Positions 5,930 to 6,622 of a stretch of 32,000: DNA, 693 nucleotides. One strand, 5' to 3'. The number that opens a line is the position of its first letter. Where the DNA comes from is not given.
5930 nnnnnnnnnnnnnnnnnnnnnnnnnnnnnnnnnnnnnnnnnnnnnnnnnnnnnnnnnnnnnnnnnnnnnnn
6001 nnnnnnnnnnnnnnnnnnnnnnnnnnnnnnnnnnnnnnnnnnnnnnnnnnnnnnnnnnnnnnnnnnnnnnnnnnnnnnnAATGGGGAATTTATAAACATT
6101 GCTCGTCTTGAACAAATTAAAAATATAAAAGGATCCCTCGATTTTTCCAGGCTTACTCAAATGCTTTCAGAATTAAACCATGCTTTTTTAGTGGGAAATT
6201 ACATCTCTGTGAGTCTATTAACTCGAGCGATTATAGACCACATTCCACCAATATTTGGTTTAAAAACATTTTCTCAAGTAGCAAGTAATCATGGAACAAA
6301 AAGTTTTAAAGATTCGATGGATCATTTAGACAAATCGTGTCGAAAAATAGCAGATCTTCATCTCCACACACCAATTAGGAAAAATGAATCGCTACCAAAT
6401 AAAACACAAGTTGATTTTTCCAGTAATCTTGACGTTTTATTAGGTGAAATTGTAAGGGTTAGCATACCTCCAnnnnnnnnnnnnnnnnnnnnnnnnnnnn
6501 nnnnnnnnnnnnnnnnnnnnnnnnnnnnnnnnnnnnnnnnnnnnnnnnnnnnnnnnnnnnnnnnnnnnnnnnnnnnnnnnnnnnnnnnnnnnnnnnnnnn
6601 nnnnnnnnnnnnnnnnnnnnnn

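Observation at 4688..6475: Tight three-gene operon of paralogous winged-helix proteins, the last with a possible HEPN-like Rx5H domain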

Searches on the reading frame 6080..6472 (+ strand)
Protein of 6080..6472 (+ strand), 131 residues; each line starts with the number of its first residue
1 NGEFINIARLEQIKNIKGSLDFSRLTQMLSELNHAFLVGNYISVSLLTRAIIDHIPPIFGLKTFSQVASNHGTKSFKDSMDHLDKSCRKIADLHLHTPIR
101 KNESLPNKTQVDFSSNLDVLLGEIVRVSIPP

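Call 43: predict_structure(alignment_id=A5)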
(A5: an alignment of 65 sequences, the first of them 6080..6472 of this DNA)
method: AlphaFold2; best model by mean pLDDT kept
length: 131 residues; sequences in the alignment: 65
mean_pLDDT: 93.6   pTM: 0.86
mean pLDDT of the five models: 93.6, 93.2, 93.1, 93.0, 92.7
residues with pLDDT >= 90: 112; 70-90: 16; 50-70: 2; < 50: 1
segments of 3 or more residues with pLDDT < 50: none
pLDDT, mean of each block of 10 residues (from residue 1): 85 92 97 96 96 96 96 96 96 90 91 96 92 64
secondary structure, 60 per line:
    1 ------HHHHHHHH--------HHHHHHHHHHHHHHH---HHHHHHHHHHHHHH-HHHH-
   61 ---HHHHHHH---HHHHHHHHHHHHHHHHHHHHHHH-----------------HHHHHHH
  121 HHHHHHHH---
elements in order: H7-14 H23-37 H41-54 H56-59 H64-70 H74-96 H114-128
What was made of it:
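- On HEPN superfamily: The AlphaFold2 domain model (pLDDT 93.6) has two long helices, a short helical insert, a long helix and a final helix (call 43).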

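Call 46: fold_search(model_id=the predicted structure, library=pdb)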
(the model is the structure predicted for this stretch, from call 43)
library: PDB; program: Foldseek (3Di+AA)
matches with E <= 10: 158; with E <= 0.001: 0
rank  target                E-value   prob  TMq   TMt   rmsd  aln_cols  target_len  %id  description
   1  1ufb_A                6.2e-01  0.87  0.54  0.55   5.2       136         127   10  Crystal structure of TT1696 from Thermus thermophilus HB8 (released 2003-11-28)
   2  9c1s_D                7.2e-01  0.21  0.27  0.24  13.0       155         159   10  Fab F946 in complex with OspC type A (released 2025-08-27)
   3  8rqg                  7.6e-01  0.41  0.35  0.35  11.2       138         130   10  Histidine-containing phosphotransfer protein from Chaetomium termophilum mutant H105E (released 2024-07-03)
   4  1o3u                  8.4e-01  0.63  0.44  0.47   4.8       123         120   15  Crystal structure of an hepn domain protein (tm0613) from thermotoga maritima at 1.75 A resolution (released 2003-04-22)
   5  6iuh_A                9.3e-01  0.21  0.29  0.31   7.9       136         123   12  Crystal structure of GIT1 PBD domain in complex with Liprin-alpha2 (released 2019-02-20)
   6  6m6u_G                9.8e-01  0.20  0.32  0.32  11.0       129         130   12  Crystal structure the toxin-antitoxin MntA-HpeT mutant-D39ED41E (released 2020-09-30)
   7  4pr9_C                1.1e+00  0.23  0.35  0.28   8.7       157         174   11  Human Vinculin (residues 891-1066) in complex with PIP (released 2014-12-10)
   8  6m6w_B                1.1e+00  0.21  0.33  0.32  10.4       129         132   15  Crystal structure the toxin-antitoxin MntA-HpeT mutant-Y104A (released 2020-09-30)
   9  1aep                  1.4e+00  0.11  0.25  0.23  10.3       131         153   15  MOLECULAR STRUCTURE OF AN APOLIPOPROTEIN DETERMINED AT 2.5-ANGSTROMS RESOLUTION (released 1994-01-31)
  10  1wol                  1.5e+00  0.47  0.47  0.49   8.0       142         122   14  Crystal Structure of ST0689, an archaeal HEPN homologue (released 2005-11-22)
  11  8pbw_A                1.5e+00  0.25  0.35  0.35  11.4       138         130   10  Histidine-containing phosphotransfer protein from Chaetomium thermophilum (released 2024-07-03)
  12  5l0c_B                1.5e+00  0.25  0.37  0.30   7.7       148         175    9  Human metavinculin (residues 959-1134) in complex with PIP2 (released 2016-08-31)
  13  5yep_B                1.5e+00  0.18  0.34  0.33  10.3       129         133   15  Crystal structure of SO_3166-SO_3165 from Shewanella oneidensis (released 2018-03-28)
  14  9lu9_A                1.5e+00  0.08  0.20  0.14  21.2       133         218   13  The chimeric flagellar motor complex between MotA1B1 from Paenibacillus sp. TCA20 and MotAB from E.coli, state 1 (released 2025-04-09)
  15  3vf0_A                1.6e+00  0.33  0.43  0.34   7.6       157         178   11  Raver1 in complex with metavinculin L954 deletion mutant (released 2012-07-25)
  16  7bxo_G                1.6e+00  0.18  0.34  0.34  10.8       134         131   16  Crystal structure of the toxin-antitoxin with AMP-PNP (released 2020-09-30)
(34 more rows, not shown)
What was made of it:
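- On HEPN superfamily: The top Foldseek probabilities go to HEPN proteins (1ufb 0.87, TM 0.54), but every hit has E above 0.6 (call 46).
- Closest known: HEPN-superfamily RNase effectors embedded in restriction-modification operons. Same: HEPN structures give the best fold matches (call 46).
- Closest known: HEPN-MNT. Same: HepT structures 5yep, 6m6u and 7bxo are among the fold matches (call 46).
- These are 1ufb (0.87, TM 0.54/0.55), 1o3u (0.63), 1wol (0.47), Csm6 (TMq 0.56) and Csx1 (TMq 0.50) (call 46). All fold matches have E above 0.6, and four-helix bundles are common (call 46).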

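Call 53: find_related_loci(query=A5, collection=viral_contigs, flank=8000)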
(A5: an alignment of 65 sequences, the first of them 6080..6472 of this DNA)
Query A5 (131 aa) in viral_contigs; peptide patterns used: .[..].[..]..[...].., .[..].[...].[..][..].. (x = any residue, [..] = any of these).
95 stretches matched a pattern; 8 encode a relative of the query (tblastn E <= 1e-3); 8 distinct loci.
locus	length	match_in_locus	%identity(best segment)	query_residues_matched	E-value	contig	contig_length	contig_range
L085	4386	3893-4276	63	1-128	6e-54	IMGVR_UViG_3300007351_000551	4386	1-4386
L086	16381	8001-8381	54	3-127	3e-42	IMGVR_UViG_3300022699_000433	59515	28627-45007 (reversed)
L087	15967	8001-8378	45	4-128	3e-36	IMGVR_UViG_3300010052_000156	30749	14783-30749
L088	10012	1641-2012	48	7-128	4e-36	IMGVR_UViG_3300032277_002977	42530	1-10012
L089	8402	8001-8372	46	4-125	7e-36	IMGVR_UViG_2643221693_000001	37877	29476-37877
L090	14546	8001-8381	45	5-128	5e-35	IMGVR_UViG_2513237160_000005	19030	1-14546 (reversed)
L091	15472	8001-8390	45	4-128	3e-35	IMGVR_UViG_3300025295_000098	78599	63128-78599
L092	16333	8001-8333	48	18-127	1e-33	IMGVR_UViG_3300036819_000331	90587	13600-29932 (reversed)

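Call 54: fold_search(model_id=the predicted structure, library=viral)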
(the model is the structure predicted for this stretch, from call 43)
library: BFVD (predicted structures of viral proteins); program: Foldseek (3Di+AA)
matches with E <= 10: 174; with E <= 0.001: 0
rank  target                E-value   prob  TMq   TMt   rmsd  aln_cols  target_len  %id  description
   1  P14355                6.6e-01  0.47  0.36  0.31   7.2       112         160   18  Protein Bel-3 [Human spumaretrovirus]
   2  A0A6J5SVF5            7.0e-01  0.09  0.20  0.16  16.1       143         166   15  Uncharacterized protein [uncultured Caudovirales phage]
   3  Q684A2                9.5e-01  0.47  0.40  0.44   6.6       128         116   11  (no name in the UniProt tables at hand)
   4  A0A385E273            1.1e+00  0.63  0.44  0.42   6.7       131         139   13  (no name in the UniProt tables at hand)
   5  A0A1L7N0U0            1.2e+00  0.09  0.21  0.24  11.6       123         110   12  Uncharacterized protein [Ralstonia phage RP12]
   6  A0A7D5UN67            1.3e+00  0.09  0.22  0.16  17.0       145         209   14  (no name in the UniProt tables at hand)
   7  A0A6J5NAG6            1.4e+00  0.07  0.20  0.12  15.2       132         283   11  Uncharacterized protein [uncultured Caudovirales phage]
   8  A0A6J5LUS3            1.4e+00  0.30  0.38  0.38   5.9       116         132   13  Lipoprotein [uncultured Caudovirales phage]
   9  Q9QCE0                1.6e+00  0.18  0.35  0.23  10.7       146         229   12  Tegument protein UL51 [Infectious laryngotracheitis virus]
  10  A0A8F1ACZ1            1.7e+00  0.30  0.41  0.39   6.0       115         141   12  (no name in the UniProt tables at hand)
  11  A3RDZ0                1.7e+00  0.13  0.31  0.26  13.3       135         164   12  Coat protein [Beet soil-borne virus]
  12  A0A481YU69            1.7e+00  0.12  0.26  0.27   7.7       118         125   15  Uncharacterized protein [Marseillevirus LCMAC103]
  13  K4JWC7                2.0e+00  0.09  0.24  0.23  11.9       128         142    8  Uncharacterized protein [Caulobacter phage CcrColossus]
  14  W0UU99                2.0e+00  0.08  0.23  0.21  10.4       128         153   11  (no name in the UniProt tables at hand)
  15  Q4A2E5                2.0e+00  0.06  0.21  0.20  12.6       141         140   11  Uncharacterized protein [Emiliania huxleyi virus 86 (isolate United Kingdom/English Channel/1999)]
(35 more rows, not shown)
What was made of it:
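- Tried and rejected: Foldseek of the C-domain against viral predicted structures: nothing meaningful (call 54).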

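Call 67: search_solved_structures(query=A5, max_evalue=10, show_alignments=3)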
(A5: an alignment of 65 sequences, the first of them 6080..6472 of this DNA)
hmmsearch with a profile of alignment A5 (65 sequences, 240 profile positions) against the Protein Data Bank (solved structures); distinct sequences matched with E-value up to 10: 1.
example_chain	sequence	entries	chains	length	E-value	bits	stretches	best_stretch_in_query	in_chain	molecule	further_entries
7lhy_A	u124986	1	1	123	0.86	12.7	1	34-128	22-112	SWI/SNF nucleosome remodeling complex component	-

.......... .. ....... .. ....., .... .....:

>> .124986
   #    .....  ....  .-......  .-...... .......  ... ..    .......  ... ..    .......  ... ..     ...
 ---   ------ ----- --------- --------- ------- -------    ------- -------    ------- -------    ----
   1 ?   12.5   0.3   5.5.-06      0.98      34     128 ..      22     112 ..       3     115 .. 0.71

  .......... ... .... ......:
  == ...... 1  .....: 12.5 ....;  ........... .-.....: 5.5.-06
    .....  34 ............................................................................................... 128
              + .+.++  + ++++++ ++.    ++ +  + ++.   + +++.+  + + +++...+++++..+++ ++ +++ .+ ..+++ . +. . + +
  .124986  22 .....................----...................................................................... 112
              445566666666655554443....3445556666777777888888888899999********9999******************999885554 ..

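Call 80: search_protein_representatives(protein=window:6080-6472:+)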
Query: 131 residues. Proteins with E-value up to 0.001 (for the whole library): 1625; up to 1e-10: 1329; up to 1e-30: 295. The best 150 are listed.
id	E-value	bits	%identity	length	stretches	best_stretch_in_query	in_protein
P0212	2.1e-41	157.1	62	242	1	1-127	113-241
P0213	2.6e-41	156.8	62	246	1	4-128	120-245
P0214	2.8e-40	153.5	60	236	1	8-128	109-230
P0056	1.4e-39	151.2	59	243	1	2-128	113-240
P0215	3.5e-39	149.9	54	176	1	3-127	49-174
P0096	4.8e-39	149.5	58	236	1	3-127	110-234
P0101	7.6e-39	148.8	60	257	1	3-126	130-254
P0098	9.4e-39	148.5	62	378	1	3-127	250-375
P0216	1.2e-38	148.2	60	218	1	5-127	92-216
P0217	1.5e-38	147.9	60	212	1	2-127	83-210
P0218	2.1e-38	147.4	58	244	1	4-128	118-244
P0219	3.3e-38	146.8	58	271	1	2-127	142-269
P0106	3.6e-38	146.7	56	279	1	1-128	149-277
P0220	5.6e-38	146.0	56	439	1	3-126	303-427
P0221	7.5e-38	145.6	56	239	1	3-126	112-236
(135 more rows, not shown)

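Call 87: search_dna_similar(query=window:6080-6472:+, collection=plasmids, mode=protein, max_evalue=0.001, max_rows=25)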
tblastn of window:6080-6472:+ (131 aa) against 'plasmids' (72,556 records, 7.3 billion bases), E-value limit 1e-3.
Records with a match: 7; places in all: 7; records where one place covers at least 80% of the query: 6.
Best place of each record, by identity: <60% 7.
By first word of the organism name: Streptomyces 5; Methylobacter 1; Sphingobium 1.
By predicted mobility (MOB-suite, as given by PLSDB): non-mobilizable 3; mobilizable 3; conjugative 1.
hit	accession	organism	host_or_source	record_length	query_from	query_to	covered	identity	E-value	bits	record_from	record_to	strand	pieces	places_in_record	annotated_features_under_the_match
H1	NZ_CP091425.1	Methylobacter sp. YRD-M1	isolate,wetland soil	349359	4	127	95%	46.8%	4e-29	117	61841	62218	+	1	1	hypothetical protein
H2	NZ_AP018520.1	Sphingobium sp. YG1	-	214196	4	130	97%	37.7%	4e-17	83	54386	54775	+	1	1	hypothetical protein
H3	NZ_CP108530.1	Streptomyces sp. NBC_01224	-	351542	2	130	98%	27.1%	4e-7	54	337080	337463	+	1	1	hypothetical protein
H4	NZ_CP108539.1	Streptomyces sp. NBC_01217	-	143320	2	131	99%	26.9%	2e-6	52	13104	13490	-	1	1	hypothetical protein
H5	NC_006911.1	Streptomyces sp. F11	-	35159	2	130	98%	26.7%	7e-8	56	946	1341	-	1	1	hypothetical protein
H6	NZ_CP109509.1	Streptomyces sp. NBC_01422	-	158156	2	130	98%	25.4%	1e-5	50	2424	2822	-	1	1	hypothetical protein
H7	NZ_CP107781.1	Streptomyces sp. NBC_00576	-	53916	2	99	75%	25.5%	4e-5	49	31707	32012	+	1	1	hypothetical protein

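Call 88: search_dna_similar(query=window:6080-6472:+, collection=phages, mode=protein, max_evalue=0.001, max_rows=25)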
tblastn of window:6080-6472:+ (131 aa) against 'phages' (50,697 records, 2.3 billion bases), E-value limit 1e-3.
No match.
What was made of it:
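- The C-domain was absent from the phage collection and found in only 8 viral contigs (calls 53, 88).
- Tried and rejected: The C-domain was found in only 8 viral contigs (call 53) and in no record of the phage collection (call 88).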

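Call 89: get_annotated_region(hit=H1, flank=6000)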
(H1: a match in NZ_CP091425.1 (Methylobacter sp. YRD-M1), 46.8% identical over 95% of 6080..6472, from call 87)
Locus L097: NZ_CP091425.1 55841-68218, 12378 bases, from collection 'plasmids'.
description: Methylobacter sp. YRD-M1 plasmid unnamed1, complete sequence
organism: Methylobacter sp. YRD-M1 (NCBI taxid 2911520)
taxonomy: Bacteria; Pseudomonadota; Gammaproteobacteria; Methylococcales; Methylococcaceae; Methylobacter; Methylobacter sp. YRD-M1
host: -; source: isolate,wetland soil; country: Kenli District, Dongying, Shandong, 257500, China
typing (MOB-suite, as given by PLSDB): non-mobilizable
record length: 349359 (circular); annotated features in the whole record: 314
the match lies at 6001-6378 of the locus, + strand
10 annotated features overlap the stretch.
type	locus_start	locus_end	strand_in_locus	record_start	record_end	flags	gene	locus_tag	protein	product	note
CDS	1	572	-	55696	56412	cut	-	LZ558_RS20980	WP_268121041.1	thermonuclease family protein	-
CDS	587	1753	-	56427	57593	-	hxsC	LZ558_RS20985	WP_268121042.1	His-Xaa-Ser system radical SAM maturase HxsC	-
CDS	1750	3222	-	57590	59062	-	hxsB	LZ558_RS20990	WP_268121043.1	His-Xaa-Ser system radical SAM maturase HxsB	-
CDS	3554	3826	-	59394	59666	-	-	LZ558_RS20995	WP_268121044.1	hypothetical protein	-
CDS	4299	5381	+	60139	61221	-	-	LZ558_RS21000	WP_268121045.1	DUF3644 domain-containing protein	-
CDS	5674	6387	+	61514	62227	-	-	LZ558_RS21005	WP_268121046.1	hypothetical protein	-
CDS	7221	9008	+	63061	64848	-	-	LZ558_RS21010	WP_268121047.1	AAA family ATPase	-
CDS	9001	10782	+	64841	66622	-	-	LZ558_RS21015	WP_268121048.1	ATP-dependent helicase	-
CDS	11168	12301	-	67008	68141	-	-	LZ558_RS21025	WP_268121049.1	hypothetical protein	-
CDS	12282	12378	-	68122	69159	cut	-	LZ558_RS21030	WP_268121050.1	nucleoid-associated protein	-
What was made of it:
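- A plasmid copy lies beside a DUF3644 (HEPN family) gene and an ATPase-helicase pair: call 89.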

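Call 90: get_annotated_region(hit=H2, flank=6000)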
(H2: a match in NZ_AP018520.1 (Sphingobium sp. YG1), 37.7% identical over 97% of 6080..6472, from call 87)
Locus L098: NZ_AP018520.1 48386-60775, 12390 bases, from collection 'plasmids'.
description: Sphingobium sp. YG1 plasmid pYGP1, complete sequence
organism: Sphingobium sp. YG1 (NCBI taxid 2082188)
taxonomy: Bacteria; Pseudomonadota; Alphaproteobacteria; Sphingomonadales; Sphingomonadaceae; Sphingobium; Sphingobium sp. YG1
host: -; source: -; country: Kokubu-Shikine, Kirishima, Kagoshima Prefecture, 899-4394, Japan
typing (MOB-suite, as given by PLSDB): conjugative; relaxase MOBF; mating-pair formation MPF_F
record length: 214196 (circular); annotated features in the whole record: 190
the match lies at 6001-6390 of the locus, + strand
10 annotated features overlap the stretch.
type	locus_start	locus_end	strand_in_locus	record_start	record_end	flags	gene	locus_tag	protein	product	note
CDS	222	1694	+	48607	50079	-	istA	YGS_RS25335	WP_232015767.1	IS21 family transposase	-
CDS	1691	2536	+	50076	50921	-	istB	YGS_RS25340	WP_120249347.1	IS21-like element helper ATPase IstB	-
CDS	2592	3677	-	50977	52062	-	-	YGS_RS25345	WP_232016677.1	hypothetical protein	-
CDS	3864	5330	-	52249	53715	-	-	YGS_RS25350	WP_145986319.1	hypothetical protein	-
CDS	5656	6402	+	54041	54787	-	-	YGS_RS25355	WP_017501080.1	hypothetical protein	-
CDS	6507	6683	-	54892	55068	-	-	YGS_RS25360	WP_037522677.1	DUF1289 domain-containing protein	-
CDS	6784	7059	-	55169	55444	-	-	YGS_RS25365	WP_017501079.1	metal/formaldehyde-sensitive transcriptional repressor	-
CDS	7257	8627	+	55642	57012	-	-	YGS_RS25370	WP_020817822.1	IS1380 family transposase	-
CDS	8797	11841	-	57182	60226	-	mobF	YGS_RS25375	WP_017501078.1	MobF family relaxase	-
CDS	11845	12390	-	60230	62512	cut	-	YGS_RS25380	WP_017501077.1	type IV secretion system DNA-binding domain-containing protein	-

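Call 93: search_protein_families(library=pfam, alignment_id=A10, max_evalue=0.001)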
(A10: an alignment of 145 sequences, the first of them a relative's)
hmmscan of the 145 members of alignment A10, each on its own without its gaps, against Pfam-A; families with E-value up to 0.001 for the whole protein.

A. member 1, P0263 (483 aa): 0 families

B. families by the number of members that match (of 145 scanned): 7 families
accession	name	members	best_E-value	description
PF10083.14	DUF2321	2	4.8e-31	Uncharacterized protein conserved in bacteria (DUF2321)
PF18780.6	HNH_repeat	2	1.4e-11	Homing endonuclease associated repeat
PF12773.13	DZR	2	0.00014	Double zinc ribbon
PF10711.15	DUF2513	1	4.1e-11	Hypothetical protein (DUF2513)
PF00684.25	DnaJ_CXXCXGXG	1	2e-08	DnaJ central domain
PF15777.11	Anti-TRAP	1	4.2e-06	Tryptophan RNA-binding attenuator protein inhibitory protein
PF21002.2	TMEM106_N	1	8.7e-06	Transmembrane protein 106 N-terminal region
